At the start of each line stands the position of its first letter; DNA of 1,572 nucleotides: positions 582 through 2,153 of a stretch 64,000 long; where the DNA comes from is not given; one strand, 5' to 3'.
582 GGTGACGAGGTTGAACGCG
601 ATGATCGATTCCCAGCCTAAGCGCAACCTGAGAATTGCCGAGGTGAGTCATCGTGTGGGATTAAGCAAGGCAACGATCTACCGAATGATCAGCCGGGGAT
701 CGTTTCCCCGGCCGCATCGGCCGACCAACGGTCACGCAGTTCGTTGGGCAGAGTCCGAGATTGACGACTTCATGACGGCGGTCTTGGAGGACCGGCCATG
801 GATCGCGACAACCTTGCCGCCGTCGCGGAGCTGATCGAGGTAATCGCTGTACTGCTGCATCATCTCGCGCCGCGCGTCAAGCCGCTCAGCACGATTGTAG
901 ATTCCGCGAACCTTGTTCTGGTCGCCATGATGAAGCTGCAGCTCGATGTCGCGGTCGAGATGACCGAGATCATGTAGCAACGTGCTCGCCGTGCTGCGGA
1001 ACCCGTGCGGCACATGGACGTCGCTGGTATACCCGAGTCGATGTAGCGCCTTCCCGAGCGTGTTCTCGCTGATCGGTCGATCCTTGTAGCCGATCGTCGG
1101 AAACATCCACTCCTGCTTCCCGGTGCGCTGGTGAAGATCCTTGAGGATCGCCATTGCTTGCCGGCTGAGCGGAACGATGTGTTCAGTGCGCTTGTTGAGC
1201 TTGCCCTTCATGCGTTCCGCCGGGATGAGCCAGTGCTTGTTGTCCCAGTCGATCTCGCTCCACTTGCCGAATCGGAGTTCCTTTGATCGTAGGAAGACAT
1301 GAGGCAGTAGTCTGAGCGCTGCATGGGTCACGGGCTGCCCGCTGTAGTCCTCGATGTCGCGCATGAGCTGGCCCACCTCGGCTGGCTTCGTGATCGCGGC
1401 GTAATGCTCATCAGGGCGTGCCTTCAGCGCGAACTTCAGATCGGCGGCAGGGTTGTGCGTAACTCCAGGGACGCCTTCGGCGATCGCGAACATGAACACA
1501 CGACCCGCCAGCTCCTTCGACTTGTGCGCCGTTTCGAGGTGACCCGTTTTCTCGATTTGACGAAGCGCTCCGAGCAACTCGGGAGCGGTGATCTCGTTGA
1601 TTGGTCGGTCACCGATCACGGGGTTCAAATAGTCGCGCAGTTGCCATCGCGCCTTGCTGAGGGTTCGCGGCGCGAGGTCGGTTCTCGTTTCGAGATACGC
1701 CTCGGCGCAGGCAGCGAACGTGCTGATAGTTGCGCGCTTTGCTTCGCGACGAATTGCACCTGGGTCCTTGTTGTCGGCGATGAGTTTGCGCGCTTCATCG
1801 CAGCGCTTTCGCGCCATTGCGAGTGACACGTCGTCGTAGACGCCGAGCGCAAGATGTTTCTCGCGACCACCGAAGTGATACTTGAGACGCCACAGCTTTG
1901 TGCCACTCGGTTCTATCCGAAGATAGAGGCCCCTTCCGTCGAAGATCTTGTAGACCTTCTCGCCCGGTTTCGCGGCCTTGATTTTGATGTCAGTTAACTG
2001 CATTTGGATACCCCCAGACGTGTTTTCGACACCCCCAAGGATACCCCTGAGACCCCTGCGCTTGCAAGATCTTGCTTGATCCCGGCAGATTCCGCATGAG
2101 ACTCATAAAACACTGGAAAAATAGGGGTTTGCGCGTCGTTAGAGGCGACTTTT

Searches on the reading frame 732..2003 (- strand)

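Call 97: search_protein_families(library=pfam, alignment_id=A6, max_evalue=0.001)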
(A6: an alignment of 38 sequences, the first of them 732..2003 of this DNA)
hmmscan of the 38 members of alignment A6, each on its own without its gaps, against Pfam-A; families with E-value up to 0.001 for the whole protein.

A. member 1, window:732-2003:- (423 aa): 3 families
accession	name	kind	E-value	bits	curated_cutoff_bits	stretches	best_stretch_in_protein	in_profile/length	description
PF13356.12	Arm-DNA-bind_3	-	1.6e-26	92.7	27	1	3-88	1-83/83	Arm DNA-binding domain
PF22022.2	Phage_int_M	-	4.4e-24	85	27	1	96-190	1-94/96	Phage integrase central domain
PF00589.27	Phage_integrase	-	3.5e-19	69.7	27.1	1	207-372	5-168/172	Phage integrase family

B. families by the number of members that match (of 38 scanned): 16 families
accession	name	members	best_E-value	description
PF05272.17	VapE-like_dom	1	3.6e-29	Virulence-associated protein E-like domain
PF13356.12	Arm-DNA-bind_3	1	1.6e-26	Arm DNA-binding domain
PF22022.2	Phage_int_M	1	4.4e-24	Phage integrase central domain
PF01527.26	HTH_Tnp_1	1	2.1e-20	Transposase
PF00589.27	Phage_integrase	1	3.5e-19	Phage integrase family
PF01464.25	SLT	1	1.6e-14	Transglycosylase SLT domain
PF04218.19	CENP-B_N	1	2.9e-11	CENP-B N-terminal DNA-binding domain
PF13384.12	HTH_23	1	3.4e-11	Homeodomain-like domain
PF19898.4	DUF6371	1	4.8e-08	Domain of unknown function (DUF6371)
PF13551.12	HTH_29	1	9.4e-08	Winged helix-turn helix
PF07883.17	Cupin_2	1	6.5e-06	Cupin domain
PF10668.15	Phage_terminase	1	1.5e-05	Phage terminase small subunit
PF13518.12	HTH_28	1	2.5e-05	Helix-turn-helix domain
PF02796.21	HTH_7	1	7.8e-05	Helix-turn-helix domain of resolvase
PF13411.12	MerR_1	1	9.5e-05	MerR HTH family regulatory protein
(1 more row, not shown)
